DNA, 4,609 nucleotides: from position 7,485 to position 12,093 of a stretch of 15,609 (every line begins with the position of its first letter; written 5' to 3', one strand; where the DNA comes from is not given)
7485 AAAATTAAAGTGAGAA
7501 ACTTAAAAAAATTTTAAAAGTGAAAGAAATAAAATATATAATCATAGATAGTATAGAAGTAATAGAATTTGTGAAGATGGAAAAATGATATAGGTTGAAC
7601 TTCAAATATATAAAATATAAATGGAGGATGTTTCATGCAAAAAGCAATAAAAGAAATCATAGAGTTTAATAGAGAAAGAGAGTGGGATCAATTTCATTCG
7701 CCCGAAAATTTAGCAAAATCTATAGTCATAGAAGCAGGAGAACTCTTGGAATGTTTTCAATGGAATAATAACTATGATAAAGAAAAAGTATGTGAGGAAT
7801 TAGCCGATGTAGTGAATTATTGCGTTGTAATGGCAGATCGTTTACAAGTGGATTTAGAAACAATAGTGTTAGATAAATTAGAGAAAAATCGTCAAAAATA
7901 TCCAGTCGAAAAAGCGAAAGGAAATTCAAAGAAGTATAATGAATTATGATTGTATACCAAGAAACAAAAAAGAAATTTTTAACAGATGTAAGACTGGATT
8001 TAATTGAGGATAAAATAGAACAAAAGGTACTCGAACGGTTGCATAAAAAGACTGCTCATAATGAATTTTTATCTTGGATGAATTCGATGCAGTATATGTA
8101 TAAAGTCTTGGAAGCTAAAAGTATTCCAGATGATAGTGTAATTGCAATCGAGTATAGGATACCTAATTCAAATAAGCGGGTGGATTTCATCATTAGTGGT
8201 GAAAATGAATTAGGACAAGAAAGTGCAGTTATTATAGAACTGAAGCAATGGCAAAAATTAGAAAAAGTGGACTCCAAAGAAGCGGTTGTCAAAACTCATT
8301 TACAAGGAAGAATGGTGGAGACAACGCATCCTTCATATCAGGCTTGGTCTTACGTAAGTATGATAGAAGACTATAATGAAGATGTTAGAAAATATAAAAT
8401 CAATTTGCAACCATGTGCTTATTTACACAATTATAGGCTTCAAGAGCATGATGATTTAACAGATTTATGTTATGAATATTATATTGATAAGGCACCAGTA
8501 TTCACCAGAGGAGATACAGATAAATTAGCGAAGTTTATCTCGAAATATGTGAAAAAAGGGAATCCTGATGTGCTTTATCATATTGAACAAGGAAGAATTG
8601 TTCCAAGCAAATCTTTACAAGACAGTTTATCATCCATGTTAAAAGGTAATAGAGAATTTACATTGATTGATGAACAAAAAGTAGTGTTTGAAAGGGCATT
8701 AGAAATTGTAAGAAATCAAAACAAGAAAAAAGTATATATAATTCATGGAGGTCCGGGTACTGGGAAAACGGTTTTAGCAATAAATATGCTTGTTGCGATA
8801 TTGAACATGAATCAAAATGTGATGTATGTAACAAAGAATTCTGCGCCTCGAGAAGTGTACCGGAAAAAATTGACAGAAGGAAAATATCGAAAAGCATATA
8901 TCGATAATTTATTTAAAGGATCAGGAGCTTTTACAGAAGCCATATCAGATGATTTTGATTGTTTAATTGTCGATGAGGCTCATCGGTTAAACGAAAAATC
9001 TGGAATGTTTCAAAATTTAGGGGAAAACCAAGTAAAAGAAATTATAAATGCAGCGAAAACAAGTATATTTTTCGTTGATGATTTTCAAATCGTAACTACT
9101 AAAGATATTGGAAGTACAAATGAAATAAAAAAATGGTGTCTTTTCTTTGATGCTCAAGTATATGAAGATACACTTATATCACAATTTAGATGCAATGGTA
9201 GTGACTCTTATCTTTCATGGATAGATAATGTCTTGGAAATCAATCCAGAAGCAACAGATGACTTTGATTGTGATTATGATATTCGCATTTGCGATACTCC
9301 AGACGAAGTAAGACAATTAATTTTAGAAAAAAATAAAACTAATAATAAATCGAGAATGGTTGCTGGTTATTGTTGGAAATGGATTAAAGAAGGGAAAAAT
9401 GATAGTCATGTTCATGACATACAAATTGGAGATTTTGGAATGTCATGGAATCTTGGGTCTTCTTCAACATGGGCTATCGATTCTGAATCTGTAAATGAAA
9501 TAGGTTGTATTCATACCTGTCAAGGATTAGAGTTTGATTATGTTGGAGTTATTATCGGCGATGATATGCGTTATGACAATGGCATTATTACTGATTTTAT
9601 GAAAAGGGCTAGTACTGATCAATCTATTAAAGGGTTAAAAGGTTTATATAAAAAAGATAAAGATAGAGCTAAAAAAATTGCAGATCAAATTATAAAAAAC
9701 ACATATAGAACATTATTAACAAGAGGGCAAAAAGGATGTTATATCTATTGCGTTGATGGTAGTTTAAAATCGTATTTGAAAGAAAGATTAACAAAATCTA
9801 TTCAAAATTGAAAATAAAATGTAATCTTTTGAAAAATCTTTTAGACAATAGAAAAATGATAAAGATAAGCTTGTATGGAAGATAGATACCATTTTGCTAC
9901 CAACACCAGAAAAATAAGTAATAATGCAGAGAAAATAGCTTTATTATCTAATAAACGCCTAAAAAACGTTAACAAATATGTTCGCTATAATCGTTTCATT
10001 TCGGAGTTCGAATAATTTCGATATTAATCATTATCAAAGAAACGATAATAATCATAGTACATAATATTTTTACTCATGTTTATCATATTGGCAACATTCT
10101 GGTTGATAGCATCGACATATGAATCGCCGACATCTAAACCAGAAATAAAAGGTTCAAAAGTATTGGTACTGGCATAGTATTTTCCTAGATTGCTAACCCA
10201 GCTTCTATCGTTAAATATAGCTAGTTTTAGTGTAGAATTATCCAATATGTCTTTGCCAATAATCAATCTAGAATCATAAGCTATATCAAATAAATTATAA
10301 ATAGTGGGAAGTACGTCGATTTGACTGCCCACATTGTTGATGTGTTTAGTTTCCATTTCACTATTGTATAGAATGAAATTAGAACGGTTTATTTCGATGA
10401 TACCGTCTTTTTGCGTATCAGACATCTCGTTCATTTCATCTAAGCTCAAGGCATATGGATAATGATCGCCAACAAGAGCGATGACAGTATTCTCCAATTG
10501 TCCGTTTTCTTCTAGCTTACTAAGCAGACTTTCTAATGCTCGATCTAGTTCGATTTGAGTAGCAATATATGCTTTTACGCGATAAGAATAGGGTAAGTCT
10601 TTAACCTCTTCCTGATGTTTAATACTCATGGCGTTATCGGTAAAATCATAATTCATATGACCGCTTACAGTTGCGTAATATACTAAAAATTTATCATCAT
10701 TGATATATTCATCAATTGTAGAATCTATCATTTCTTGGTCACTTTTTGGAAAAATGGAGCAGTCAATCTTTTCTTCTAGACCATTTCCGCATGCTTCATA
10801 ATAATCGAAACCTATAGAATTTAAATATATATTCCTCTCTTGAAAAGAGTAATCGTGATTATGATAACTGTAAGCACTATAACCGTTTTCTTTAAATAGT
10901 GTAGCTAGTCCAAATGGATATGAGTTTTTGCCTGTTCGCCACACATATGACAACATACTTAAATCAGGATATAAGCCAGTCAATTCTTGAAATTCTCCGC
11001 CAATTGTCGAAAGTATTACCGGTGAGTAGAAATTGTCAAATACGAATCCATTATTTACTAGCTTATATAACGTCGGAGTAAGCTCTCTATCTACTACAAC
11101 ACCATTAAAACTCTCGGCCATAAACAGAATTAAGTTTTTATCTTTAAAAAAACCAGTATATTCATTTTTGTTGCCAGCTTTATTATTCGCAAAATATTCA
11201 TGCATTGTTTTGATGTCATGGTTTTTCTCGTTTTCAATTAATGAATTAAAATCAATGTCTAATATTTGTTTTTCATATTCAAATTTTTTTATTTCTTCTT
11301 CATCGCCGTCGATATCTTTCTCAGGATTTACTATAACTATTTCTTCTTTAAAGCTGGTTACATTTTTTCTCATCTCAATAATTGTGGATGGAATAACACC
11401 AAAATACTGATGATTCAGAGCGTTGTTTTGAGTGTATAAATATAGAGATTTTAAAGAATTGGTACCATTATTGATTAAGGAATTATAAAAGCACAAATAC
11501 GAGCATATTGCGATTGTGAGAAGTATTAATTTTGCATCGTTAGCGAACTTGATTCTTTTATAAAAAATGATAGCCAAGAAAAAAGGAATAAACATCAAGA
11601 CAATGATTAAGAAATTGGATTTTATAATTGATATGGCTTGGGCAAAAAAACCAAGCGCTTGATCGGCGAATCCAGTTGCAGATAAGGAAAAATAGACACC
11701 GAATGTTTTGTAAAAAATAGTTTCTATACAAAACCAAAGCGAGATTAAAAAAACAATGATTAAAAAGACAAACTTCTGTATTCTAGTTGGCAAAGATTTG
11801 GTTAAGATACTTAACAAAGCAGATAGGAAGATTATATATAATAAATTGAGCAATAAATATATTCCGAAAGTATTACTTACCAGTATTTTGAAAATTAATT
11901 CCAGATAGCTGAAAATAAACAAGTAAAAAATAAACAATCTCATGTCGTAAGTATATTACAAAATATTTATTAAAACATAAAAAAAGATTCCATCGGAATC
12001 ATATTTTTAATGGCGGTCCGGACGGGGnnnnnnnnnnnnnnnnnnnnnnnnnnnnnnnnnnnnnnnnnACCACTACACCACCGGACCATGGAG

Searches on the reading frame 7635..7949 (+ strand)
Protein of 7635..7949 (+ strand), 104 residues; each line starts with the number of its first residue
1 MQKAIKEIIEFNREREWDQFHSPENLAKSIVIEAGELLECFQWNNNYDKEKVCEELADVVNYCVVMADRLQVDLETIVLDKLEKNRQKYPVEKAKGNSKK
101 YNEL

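Call 7: search_protein_families(library=pfam, proteins=[window:7635-7949:+], max_evalue=0.01)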
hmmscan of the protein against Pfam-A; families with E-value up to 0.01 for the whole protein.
window:7635-7949:+ (104 aa): 4 families
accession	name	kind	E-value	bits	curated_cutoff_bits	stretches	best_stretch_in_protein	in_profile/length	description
PF12643.12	MazG-like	-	2.6e-21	76.1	27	1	29-104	2-85/85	MazG-like family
PF03819.22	MazG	-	6.1e-06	26.9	22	1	22-90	2-71/74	MazG nucleotide pyrophosphohydrolase domain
PF01503.22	PRA-PH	-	0.00093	20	21.3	1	25-78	29-79/86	Phosphoribosyl-ATP pyrophosphohydrolase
PF08761.16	dUTPase_2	-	0.0027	18.4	22.9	1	1-82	8-94/162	dUTPase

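Call 73: find_encoding_contigs(protein=window:7635-7949:+, flank=10000, max_places=10)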
Protein window:7635-7949:+ (104 aa): 23 contigs read that carry it; 10 places shown.
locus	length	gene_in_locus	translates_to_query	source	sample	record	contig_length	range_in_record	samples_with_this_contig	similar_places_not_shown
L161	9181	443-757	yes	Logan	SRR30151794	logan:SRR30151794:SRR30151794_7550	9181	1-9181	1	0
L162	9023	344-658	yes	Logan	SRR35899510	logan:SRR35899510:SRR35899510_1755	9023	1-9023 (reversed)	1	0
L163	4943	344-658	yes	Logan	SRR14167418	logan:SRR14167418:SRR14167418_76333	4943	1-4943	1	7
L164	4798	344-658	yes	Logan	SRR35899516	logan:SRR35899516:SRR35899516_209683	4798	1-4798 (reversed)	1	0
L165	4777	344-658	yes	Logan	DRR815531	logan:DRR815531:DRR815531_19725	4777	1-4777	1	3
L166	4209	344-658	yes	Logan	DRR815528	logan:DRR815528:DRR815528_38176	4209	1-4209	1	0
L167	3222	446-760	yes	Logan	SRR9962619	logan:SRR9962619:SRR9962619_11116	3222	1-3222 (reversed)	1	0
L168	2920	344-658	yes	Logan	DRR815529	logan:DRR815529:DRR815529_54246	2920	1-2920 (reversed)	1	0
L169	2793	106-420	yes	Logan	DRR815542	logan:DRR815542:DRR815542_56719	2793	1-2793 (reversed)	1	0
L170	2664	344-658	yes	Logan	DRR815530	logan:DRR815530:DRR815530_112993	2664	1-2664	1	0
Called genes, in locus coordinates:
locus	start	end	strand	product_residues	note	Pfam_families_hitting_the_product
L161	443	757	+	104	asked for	PF03819:MazG (weak), PF12643:MazG-like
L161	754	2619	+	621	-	PF04851:ResIII (faint), PF13245:AAA_19 (faint), PF20720:nSTAND3 (faint), PF06745:ATPase (weak), PF09848:SLFN-g3_helicase, PF13401:AAA_22 (weak)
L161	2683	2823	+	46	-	-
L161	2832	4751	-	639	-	PF00884:Sulfatase, PF01663:Phosphodiest (faint)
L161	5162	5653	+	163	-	PF00692:dUTPase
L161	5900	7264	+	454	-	PF02127:Peptidase_M18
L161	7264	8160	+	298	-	-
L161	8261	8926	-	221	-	PF01872:RibD_C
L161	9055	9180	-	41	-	?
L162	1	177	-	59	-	?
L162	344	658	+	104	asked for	PF03819:MazG (weak), PF12643:MazG-like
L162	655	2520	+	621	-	PF04851:ResIII (faint), PF13245:AAA_19 (faint), PF20720:nSTAND3 (faint), PF06745:ATPase (weak), PF09848:SLFN-g3_helicase, PF13401:AAA_22 (weak)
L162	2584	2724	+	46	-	-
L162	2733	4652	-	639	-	PF00884:Sulfatase, PF01663:Phosphodiest (faint)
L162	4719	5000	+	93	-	-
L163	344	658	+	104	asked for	PF03819:MazG (weak), PF12643:MazG-like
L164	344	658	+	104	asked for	PF03819:MazG (weak), PF12643:MazG-like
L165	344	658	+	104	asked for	PF03819:MazG (weak), PF12643:MazG-like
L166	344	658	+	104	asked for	PF03819:MazG (weak), PF12643:MazG-like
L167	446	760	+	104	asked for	PF03819:MazG (weak), PF12643:MazG-like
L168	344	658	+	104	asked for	PF03819:MazG (weak), PF12643:MazG-like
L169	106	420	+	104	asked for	PF03819:MazG (weak), PF12643:MazG-like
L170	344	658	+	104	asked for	PF03819:MazG (weak), PF12643:MazG-like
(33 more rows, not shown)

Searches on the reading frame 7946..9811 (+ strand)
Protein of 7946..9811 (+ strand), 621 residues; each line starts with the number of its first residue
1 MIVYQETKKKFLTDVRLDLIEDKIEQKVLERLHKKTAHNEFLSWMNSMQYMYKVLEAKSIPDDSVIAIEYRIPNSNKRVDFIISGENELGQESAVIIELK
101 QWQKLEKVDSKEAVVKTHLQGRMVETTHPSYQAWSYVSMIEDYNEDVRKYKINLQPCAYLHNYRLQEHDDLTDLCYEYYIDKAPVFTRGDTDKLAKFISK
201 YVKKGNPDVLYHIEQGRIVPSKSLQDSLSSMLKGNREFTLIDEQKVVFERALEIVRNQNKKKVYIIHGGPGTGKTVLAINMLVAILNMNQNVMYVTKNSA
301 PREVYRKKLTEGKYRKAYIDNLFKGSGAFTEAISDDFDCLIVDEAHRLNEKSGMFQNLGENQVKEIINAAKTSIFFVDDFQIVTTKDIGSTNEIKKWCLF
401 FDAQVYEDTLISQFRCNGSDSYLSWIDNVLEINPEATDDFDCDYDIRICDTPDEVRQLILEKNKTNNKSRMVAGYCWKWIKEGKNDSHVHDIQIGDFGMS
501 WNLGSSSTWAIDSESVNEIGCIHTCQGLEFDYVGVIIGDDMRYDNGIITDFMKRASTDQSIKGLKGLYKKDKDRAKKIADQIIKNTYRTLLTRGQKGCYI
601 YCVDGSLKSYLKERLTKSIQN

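Call 7: search_protein_families(library=pfam, proteins=[window:7946-9811:+], max_evalue=0.01)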
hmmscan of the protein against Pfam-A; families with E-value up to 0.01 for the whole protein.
window:7946-9811:+ (621 aa): 20 families
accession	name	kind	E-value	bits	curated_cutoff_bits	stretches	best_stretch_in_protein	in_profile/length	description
PF09848.15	SLFN-g3_helicase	-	1.8e-104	350.3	24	1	261-604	1-354/354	Schlafen group 3, DNA/RNA helicase domain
PF04851.21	ResIII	-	3.2e-09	37.3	22.5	1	327-372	116-152/164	Type III restriction enzyme, res subunit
PF13401.12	AAA_22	-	1.9e-07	31.9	27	1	260-358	4-104/130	AAA domain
PF20720.3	nSTAND3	-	4.4e-07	30.2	27.2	1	248-322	7-74/155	Novel STAND NTPase 3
PF06745.19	ATPase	-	2.7e-06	27.4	26.6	1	260-334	18-94/231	KaiC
PF13245.12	AAA_19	-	1.2e-05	25.9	25.1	1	253-349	3-103/134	AAA domain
PF13086.12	AAA_11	-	3.9e-05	24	27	1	258-293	14-45/257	AAA domain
PF07088.17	GvpD_P-loop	-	9.2e-05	22.9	24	1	258-316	7-65/189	GvpD gas vesicle protein, P-loop domain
PF05970.20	PIF1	-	0.00017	21.7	25.9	1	240-295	2-56/223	PIF1-like helicase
PF24883.2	NPHP3_N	-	0.00032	21.4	24.8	1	255-295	16-56/164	Nephrocystin 3, N-terminal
PF13604.12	AAA_30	-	0.00046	20.4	27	1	258-351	15-103/191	AAA domain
PF00004.35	AAA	-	0.00066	20.6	21.2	0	265-369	2-84/131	ATPase family associated with various cellular activities (AAA)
PF25199.1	nSTAND_NTPase5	-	0.0012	19.1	34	0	255-310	35-91/145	Novel STAND NTPase 5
PF01695.23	IstB_IS21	-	0.0029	17.6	24.1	1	242-316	76-146/238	IstB-like ATP binding protein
PF01637.24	ATPase_2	-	0.0032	17.8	33.2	1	252-384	11-123/225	ATPase domain predominantly from Archaea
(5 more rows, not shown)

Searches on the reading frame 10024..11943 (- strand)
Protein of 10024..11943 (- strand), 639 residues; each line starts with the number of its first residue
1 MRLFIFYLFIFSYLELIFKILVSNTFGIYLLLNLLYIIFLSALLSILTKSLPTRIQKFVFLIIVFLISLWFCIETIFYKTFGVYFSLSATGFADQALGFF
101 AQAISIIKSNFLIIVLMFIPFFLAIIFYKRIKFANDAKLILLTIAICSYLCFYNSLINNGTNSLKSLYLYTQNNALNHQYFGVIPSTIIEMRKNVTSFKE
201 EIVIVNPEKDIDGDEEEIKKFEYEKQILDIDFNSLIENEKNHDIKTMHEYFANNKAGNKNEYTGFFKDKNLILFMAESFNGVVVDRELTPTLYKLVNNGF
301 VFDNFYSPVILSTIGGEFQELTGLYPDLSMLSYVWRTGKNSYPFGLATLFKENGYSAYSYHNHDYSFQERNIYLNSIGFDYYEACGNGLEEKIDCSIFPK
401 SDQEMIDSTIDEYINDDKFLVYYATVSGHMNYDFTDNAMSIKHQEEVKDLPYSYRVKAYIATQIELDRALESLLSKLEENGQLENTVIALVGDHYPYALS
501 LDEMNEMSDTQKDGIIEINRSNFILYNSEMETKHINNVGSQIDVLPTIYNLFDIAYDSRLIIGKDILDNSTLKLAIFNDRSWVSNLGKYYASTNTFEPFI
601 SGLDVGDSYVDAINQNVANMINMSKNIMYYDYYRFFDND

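Call 7: search_protein_families(library=pfam, proteins=[window:10024-11943:-], max_evalue=0.01)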
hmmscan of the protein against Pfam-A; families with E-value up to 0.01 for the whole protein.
window:10024-11943:- (639 aa): 3 families
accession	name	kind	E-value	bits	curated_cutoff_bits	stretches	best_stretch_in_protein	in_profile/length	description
PF00884.28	Sulfatase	-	1.7e-28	100.3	25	1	269-554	1-301/301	Sulfatase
PF01663.27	Phosphodiest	-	2.2e-05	24.6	23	0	459-507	184-235/342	Type I phosphodiesterase / nucleotide pyrophosphatase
PF02995.22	DUF229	-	0.0013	18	25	1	457-494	304-341/496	Protein of unknown function (DUF229)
